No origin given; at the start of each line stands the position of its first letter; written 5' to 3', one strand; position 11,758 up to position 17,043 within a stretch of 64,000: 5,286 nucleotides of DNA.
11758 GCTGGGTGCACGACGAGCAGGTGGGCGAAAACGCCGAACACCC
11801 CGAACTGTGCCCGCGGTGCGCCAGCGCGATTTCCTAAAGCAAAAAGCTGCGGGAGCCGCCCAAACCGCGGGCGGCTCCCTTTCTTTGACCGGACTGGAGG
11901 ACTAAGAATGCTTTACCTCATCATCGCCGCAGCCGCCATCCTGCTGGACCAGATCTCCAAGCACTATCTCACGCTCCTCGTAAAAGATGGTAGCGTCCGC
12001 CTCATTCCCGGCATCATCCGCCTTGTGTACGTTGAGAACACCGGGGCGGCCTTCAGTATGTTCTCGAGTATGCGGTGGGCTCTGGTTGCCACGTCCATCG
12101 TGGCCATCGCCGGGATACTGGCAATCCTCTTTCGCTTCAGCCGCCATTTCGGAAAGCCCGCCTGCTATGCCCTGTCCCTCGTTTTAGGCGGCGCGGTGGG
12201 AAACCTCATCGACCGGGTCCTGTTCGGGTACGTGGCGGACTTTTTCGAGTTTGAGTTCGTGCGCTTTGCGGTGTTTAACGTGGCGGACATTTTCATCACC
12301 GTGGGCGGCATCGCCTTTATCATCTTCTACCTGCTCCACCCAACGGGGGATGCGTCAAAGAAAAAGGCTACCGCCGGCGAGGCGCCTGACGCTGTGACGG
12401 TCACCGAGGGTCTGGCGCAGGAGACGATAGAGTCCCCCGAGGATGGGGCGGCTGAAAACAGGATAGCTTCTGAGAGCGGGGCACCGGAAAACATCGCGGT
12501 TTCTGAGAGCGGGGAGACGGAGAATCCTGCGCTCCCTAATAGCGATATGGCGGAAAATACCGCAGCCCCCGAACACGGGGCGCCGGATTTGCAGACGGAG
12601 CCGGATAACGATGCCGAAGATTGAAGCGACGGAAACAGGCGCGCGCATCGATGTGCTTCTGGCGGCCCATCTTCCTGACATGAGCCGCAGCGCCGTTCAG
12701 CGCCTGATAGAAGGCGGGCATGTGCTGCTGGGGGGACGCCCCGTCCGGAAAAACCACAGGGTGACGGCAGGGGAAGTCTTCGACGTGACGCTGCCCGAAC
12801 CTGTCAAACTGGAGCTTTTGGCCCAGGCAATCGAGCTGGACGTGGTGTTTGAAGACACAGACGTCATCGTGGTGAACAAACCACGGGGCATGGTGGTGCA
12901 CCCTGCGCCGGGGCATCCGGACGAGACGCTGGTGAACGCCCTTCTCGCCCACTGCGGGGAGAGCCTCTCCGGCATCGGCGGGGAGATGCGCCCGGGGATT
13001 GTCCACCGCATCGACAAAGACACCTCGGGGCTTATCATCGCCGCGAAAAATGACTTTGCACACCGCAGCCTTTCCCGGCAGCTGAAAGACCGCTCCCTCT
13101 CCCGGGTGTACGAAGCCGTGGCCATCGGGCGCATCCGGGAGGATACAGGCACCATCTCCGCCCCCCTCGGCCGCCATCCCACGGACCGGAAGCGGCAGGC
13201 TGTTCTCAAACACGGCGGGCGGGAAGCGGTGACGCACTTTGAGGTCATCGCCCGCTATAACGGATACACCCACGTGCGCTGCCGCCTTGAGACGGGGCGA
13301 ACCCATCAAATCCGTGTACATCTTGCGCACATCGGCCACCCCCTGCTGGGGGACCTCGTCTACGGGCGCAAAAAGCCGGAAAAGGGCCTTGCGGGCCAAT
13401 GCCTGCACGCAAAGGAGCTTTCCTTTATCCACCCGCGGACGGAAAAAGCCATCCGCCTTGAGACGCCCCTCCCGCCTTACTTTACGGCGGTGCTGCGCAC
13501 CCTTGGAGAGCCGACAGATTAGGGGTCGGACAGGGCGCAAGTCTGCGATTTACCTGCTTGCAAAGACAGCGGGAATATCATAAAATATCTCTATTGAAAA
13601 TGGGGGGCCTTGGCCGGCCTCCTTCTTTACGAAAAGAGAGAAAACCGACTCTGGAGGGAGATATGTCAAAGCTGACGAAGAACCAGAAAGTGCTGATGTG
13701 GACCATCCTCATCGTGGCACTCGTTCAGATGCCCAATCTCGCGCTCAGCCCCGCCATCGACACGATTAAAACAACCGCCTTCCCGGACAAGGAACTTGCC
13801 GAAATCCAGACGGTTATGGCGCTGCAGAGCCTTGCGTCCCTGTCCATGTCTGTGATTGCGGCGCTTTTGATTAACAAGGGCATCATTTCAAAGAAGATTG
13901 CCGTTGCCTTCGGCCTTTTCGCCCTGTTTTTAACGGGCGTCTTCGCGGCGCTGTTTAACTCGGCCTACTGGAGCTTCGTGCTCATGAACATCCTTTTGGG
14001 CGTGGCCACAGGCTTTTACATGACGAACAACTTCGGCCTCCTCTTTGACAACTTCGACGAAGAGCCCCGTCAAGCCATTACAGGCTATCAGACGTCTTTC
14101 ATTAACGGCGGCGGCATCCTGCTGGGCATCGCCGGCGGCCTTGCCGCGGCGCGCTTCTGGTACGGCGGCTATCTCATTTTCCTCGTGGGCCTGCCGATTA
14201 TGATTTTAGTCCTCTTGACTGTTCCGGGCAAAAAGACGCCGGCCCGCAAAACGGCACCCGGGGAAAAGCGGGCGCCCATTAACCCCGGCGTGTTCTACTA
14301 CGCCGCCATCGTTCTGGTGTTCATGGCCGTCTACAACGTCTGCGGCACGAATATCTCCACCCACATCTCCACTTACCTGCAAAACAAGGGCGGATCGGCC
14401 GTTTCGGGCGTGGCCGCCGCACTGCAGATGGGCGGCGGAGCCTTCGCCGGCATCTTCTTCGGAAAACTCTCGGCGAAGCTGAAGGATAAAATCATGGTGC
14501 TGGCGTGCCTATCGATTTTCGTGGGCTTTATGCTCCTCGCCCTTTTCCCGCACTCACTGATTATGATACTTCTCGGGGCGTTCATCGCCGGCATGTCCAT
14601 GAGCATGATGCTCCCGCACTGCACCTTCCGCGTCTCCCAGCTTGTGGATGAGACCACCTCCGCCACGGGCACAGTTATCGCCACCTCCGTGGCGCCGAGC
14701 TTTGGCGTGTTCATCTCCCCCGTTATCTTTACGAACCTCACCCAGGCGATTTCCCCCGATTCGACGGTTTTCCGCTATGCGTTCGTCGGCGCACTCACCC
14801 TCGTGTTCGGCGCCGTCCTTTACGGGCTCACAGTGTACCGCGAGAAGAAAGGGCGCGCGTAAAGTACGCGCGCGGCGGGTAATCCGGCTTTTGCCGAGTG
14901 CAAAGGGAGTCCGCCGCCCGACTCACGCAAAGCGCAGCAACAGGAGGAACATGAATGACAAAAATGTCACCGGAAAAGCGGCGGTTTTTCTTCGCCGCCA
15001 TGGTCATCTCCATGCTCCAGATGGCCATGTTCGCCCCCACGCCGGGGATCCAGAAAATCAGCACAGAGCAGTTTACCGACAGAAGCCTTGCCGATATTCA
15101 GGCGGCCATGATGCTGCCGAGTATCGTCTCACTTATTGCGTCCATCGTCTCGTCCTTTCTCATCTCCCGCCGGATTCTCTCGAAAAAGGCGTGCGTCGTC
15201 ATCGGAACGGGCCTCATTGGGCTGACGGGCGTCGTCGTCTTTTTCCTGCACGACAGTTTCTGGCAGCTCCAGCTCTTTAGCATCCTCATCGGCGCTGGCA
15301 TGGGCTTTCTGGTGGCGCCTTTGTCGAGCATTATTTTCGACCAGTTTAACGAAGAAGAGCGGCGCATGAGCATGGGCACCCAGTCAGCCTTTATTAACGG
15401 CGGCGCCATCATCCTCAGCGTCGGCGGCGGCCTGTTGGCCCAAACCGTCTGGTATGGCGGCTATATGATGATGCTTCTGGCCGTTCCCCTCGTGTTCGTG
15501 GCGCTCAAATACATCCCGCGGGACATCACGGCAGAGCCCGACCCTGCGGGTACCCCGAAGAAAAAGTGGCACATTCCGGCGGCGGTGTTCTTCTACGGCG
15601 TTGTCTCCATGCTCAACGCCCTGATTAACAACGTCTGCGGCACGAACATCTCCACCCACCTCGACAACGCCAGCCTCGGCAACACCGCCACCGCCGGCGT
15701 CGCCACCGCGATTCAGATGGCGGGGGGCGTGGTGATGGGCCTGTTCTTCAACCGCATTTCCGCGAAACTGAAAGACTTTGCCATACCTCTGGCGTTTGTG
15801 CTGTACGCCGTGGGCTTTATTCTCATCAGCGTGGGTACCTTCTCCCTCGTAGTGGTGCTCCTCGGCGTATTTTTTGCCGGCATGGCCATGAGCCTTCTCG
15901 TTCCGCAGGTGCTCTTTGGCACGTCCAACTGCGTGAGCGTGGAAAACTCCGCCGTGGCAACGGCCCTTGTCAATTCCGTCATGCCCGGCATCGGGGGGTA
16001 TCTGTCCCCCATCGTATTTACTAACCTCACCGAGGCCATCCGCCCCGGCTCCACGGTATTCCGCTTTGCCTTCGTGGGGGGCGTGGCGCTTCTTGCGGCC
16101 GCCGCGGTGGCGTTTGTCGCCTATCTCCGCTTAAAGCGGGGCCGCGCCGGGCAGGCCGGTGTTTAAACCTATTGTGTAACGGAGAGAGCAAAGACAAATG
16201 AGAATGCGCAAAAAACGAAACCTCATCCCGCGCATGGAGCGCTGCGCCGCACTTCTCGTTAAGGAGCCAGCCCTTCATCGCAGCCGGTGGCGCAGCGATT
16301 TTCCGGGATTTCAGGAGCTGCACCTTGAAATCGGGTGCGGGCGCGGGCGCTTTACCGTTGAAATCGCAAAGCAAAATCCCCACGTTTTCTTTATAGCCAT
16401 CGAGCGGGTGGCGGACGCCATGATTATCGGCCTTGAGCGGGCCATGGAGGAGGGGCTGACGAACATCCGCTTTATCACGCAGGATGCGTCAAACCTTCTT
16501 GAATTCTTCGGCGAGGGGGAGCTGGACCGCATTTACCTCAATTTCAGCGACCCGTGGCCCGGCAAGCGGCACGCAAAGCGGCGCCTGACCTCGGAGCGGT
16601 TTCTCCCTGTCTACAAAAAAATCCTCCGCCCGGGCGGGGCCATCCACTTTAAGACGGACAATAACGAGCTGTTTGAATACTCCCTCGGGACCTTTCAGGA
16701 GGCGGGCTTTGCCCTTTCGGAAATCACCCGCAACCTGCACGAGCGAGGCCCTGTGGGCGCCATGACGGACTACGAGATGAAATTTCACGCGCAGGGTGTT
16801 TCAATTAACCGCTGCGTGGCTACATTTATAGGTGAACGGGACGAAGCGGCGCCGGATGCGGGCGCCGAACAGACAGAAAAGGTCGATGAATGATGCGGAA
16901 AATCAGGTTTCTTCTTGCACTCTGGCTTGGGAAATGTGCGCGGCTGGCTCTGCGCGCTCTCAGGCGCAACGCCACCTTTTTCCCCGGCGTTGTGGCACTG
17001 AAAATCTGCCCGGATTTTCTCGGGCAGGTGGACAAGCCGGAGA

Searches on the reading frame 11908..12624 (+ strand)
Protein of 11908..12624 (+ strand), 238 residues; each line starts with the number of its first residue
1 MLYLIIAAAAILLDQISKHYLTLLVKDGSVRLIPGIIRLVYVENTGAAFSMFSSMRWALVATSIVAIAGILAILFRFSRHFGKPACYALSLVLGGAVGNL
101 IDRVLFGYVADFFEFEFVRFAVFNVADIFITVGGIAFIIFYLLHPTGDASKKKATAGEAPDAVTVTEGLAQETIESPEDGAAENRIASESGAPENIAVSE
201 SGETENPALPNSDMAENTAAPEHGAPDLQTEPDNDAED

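Call 38: search_protein_families(library=pfam, proteins=[window:11908-12624:+], max_evalue=0.00001)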
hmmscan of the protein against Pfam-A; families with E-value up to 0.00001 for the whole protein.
window:11908-12624:+ (238 aa): 1 family
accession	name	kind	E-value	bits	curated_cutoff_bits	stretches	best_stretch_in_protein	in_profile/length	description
PF01252.23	Peptidase_A8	-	3.4e-37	128.2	25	1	6-142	1-141/142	Signal peptidase (SPase) II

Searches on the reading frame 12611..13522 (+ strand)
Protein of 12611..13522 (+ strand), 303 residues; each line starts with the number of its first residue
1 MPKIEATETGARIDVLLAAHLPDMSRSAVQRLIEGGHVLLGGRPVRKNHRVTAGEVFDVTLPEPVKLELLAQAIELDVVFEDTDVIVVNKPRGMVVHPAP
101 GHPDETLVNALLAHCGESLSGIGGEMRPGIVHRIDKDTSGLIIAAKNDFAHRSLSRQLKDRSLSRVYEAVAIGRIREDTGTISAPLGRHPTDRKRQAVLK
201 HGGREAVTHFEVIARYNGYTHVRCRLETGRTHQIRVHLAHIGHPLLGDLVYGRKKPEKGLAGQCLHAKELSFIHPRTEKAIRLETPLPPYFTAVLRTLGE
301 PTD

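Call 39: search_protein_families(library=pfam, proteins=[window:12611-13522:+], max_evalue=0.00001)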
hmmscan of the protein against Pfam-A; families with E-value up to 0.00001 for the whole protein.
window:12611-13522:+ (303 aa): 2 families
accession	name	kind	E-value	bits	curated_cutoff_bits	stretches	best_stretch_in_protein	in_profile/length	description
PF00849.27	PseudoU_synth_2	-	5.8e-34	117.9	26.8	1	84-240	1-152/152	RNA pseudouridylate synthase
PF01479.30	S4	-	1.7e-09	37.7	22.8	1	12-56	2-47/48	S4 domain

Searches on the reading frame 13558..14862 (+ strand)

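Call 39: search_protein_families(library=pfam, proteins=[window:13558-14862:+], max_evalue=0.00001)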
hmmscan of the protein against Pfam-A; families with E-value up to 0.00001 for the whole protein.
window:13558-14862:+ (434 aa): 1 family
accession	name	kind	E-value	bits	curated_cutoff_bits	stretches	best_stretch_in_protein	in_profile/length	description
PF07690.21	MFS_1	-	1.4e-30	106.8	33.4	2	80-384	31-343/347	Major Facilitator Superfamily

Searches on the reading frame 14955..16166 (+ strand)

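Call 39: search_protein_families(library=pfam, proteins=[window:14955-16166:+], max_evalue=0.00001)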
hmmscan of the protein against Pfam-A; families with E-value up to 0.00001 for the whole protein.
window:14955-16166:+ (403 aa): 1 family
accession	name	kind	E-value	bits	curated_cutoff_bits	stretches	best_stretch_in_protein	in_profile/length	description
PF07690.21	MFS_1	-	1.4e-23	83.8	33.4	1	13-202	2-187/347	Major Facilitator Superfamily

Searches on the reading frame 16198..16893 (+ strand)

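Call 39: search_protein_families(library=pfam, proteins=[window:16198-16893:+], max_evalue=0.00001)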
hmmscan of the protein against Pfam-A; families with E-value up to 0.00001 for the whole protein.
window:16198-16893:+ (231 aa): 4 families
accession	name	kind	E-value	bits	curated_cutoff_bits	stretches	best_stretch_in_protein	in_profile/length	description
PF02390.23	Methyltransf_4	-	8.1e-42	143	24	1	40-204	3-171/173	Putative methyltransferase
PF13847.12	Methyltransf_31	-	7.6e-09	35.8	27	1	43-115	8-81/145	Methyltransferase domain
PF13649.12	Methyltransf_25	-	9.5e-08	33.1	27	1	43-117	2-73/97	Methyltransferase domain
PF24675.1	NpmA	-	9.8e-07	28.7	60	1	29-120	14-106/214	16S rRNA (adenine(1408)-N(1))-methyltransferase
